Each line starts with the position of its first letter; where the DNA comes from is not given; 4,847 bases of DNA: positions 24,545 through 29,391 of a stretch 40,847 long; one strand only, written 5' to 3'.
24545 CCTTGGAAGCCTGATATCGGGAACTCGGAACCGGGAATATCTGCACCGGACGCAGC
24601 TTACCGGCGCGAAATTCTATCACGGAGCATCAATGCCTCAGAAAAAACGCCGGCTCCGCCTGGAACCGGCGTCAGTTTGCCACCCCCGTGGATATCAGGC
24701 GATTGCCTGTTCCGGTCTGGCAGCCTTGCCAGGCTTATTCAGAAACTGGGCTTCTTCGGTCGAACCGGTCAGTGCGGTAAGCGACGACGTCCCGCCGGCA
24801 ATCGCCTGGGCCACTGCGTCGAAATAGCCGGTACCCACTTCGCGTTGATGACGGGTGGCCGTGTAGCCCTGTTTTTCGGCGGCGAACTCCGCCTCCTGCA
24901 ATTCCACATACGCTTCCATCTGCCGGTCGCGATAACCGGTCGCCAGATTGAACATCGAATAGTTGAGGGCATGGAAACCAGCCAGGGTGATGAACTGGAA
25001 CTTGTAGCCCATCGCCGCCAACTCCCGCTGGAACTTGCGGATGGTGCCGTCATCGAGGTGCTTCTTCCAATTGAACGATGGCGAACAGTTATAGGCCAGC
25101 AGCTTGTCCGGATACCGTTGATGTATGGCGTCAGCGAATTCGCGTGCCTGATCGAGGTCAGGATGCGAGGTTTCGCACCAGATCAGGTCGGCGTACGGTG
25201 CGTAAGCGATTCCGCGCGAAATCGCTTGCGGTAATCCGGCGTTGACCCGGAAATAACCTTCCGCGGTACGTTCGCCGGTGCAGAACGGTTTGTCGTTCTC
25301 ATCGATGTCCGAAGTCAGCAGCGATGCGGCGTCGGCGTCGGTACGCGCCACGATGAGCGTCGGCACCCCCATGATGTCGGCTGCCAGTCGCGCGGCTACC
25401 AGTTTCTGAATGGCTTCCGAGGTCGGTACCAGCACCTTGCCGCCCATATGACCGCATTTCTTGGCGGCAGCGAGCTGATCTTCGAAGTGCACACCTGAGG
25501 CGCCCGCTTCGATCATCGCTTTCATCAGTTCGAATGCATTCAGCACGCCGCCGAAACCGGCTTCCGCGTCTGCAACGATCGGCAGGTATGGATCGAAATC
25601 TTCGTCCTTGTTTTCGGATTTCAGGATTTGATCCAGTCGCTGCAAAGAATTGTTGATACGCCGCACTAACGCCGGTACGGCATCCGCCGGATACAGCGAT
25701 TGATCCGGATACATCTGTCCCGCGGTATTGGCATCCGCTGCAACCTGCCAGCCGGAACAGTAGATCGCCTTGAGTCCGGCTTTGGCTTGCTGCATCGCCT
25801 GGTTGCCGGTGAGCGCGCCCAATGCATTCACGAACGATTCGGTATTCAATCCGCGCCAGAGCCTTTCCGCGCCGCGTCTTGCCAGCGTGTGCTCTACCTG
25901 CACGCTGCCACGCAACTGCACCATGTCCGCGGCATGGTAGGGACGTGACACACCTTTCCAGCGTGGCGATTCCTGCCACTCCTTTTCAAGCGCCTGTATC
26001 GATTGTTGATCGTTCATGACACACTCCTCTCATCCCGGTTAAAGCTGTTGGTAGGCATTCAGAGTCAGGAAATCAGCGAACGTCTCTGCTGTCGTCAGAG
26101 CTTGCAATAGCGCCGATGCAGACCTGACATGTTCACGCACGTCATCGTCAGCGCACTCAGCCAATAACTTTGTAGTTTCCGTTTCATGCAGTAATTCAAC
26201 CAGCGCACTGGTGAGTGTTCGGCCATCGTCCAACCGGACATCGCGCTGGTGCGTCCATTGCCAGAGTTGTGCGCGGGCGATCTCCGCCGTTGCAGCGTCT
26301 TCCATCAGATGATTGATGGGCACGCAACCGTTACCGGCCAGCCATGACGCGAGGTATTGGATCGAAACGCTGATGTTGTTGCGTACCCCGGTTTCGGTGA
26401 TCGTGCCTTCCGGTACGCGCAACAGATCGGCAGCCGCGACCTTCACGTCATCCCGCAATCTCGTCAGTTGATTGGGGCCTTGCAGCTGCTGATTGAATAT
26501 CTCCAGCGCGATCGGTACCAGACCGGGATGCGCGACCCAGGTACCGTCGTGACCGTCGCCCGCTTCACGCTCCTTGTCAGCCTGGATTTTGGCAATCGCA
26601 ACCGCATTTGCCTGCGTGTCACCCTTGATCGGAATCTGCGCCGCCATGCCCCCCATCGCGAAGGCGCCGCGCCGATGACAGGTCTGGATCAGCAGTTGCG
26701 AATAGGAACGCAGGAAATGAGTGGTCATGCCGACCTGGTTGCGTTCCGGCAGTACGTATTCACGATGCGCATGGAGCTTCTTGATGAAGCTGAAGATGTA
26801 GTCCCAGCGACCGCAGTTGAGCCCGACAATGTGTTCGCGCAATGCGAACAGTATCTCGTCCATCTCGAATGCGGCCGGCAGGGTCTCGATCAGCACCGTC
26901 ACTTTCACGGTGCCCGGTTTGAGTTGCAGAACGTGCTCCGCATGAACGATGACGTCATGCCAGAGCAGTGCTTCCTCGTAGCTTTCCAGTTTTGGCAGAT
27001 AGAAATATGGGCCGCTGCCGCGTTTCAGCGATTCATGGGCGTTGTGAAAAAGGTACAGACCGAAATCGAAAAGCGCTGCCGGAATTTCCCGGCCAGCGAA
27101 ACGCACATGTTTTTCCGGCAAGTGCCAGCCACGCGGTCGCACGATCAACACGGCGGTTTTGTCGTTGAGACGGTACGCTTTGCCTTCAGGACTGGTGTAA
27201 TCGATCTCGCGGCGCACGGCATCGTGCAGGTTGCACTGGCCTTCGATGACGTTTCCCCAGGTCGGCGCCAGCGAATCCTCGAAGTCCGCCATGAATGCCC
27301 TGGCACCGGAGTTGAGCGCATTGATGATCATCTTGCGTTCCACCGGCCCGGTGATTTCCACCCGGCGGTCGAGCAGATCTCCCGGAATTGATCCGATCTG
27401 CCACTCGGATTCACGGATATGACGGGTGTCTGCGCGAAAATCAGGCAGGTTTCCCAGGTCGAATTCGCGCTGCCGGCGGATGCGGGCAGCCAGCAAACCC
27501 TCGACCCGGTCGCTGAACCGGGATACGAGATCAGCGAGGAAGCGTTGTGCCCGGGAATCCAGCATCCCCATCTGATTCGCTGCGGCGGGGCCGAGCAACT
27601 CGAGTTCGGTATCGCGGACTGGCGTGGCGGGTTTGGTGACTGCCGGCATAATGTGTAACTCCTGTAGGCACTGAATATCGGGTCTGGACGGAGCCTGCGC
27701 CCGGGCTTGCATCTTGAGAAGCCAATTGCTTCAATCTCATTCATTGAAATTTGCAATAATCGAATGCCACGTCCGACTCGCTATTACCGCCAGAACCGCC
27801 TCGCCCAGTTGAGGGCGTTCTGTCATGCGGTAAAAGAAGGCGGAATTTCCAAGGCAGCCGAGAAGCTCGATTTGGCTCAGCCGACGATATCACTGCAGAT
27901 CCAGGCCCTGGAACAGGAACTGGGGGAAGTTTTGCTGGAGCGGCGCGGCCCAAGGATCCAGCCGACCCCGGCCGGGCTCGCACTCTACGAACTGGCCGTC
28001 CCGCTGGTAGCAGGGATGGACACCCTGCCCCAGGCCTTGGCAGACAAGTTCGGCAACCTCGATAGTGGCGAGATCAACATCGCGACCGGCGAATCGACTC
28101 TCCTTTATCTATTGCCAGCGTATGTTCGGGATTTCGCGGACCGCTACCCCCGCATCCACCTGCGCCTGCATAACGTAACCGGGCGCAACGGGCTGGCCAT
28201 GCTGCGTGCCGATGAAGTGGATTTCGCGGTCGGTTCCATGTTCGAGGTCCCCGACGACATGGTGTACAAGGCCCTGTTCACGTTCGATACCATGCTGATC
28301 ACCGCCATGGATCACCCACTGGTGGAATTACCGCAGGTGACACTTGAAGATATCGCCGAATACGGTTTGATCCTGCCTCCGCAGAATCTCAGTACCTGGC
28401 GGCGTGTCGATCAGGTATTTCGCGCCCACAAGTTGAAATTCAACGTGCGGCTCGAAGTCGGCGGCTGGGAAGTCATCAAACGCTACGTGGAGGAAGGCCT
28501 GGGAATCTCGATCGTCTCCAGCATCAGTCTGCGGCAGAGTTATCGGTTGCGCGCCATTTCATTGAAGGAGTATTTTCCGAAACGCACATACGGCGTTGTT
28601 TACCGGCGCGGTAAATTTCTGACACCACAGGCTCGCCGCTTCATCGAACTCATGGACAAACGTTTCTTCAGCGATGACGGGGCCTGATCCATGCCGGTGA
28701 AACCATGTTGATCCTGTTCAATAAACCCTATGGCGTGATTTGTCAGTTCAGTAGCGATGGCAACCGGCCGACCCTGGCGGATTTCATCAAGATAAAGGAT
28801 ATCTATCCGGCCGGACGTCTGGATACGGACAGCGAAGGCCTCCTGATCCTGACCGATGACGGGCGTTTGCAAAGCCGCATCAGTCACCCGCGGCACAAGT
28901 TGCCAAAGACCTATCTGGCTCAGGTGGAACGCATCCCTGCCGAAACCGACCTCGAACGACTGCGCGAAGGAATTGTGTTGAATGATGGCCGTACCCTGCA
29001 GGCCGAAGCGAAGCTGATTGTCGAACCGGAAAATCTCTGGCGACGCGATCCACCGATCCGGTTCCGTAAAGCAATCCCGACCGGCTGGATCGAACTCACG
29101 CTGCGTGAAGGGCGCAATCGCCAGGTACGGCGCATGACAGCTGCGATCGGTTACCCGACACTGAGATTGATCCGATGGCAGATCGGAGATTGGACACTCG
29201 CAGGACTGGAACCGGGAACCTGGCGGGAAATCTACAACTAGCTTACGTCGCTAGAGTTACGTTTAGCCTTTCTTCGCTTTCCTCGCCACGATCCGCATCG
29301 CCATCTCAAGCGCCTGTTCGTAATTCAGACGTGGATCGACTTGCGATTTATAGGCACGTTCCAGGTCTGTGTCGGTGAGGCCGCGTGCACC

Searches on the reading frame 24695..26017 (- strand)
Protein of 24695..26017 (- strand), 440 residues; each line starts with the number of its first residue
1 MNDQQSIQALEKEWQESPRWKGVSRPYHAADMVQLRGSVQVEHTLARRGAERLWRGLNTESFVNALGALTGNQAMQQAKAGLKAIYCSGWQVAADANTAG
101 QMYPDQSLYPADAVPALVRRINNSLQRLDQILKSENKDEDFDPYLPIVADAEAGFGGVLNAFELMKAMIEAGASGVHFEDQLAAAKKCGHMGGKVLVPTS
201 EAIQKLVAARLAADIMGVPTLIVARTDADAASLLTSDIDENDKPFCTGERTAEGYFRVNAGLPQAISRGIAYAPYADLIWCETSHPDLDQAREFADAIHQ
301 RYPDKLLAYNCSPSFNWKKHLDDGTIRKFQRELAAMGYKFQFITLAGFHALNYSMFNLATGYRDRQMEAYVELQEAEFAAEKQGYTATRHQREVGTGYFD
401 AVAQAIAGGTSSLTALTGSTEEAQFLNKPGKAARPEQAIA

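Call 8: search_protein_families(library=pfam, proteins=[window:24695-26017:-], max_evalue=0.001)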
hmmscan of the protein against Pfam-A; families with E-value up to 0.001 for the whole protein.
window:24695-26017:- (440 aa): 2 families
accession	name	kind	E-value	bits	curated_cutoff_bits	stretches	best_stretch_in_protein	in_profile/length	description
PF00463.27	ICL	-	1e-105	354.7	26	2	12-248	6-253/526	Isocitrate lyase family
PF13714.12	PEP_mutase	-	7.7e-17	62.1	31.5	1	77-273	25-167/240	Phosphoenolpyruvate phosphomutase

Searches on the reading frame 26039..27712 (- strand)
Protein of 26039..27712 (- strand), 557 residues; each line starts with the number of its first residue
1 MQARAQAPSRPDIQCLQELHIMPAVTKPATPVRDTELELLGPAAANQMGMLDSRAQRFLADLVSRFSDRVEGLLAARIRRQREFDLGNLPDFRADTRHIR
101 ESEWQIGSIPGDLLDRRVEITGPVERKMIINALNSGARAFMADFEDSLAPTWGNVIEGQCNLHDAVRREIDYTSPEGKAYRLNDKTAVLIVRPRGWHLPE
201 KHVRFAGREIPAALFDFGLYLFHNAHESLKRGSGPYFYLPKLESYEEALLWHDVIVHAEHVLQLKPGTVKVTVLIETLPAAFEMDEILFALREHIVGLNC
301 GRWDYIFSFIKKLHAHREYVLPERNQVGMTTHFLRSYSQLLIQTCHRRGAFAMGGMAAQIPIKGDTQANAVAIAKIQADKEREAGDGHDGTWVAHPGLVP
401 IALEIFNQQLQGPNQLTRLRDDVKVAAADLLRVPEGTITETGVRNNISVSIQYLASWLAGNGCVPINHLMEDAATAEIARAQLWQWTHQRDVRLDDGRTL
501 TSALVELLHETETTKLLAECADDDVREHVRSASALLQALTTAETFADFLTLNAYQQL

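Call 8: search_protein_families(library=pfam, proteins=[window:26039-27712:-], max_evalue=0.001)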
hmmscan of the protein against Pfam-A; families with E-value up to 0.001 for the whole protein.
window:26039-27712:- (557 aa): 3 families
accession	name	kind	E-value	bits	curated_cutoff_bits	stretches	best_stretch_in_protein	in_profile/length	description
PF01274.28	MS_TIM-barrel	-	1.1e-105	352.6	26.4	1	188-432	1-247/248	Malate synthase, TIM barrel domain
PF20659.2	MS_C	-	5.1e-35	120.9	23.1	1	438-557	2-118/118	Malate synthase, C-terminal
PF20656.2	MS_N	-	2e-08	34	23.5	1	38-96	4-62/64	Malate synthase, N-terminal domain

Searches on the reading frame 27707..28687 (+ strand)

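Call 8: search_protein_families(library=pfam, proteins=[window:27707-28687:+], max_evalue=0.001)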
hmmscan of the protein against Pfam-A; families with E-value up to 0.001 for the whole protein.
window:27707-28687:+ (326 aa): 2 families
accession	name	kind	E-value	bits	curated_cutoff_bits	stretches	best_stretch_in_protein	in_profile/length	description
PF03466.25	LysR_substrate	-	3.3e-45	154.5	28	1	118-318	3-206/209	LysR substrate binding domain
PF00126.33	HTH_1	-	6.2e-20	71.4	26.6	1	32-90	1-59/60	Bacterial regulatory helix-turn-helix protein, lysR family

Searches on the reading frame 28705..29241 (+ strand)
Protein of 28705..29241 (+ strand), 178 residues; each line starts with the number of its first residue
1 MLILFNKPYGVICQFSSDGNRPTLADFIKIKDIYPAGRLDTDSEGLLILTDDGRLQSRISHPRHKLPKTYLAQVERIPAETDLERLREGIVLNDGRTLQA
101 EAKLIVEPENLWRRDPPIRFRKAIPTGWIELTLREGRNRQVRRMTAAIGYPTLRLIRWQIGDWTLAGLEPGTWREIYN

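Call 8: search_protein_families(library=pfam, proteins=[window:28705-29241:+], max_evalue=0.001)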
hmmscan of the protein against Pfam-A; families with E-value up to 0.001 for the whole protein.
window:28705-29241:+ (178 aa): 1 family
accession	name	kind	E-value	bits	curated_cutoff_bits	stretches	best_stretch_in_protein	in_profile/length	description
PF00849.27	PseudoU_synth_2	-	8.6e-20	71.9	26.8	1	2-147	2-152/152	RNA pseudouridylate synthase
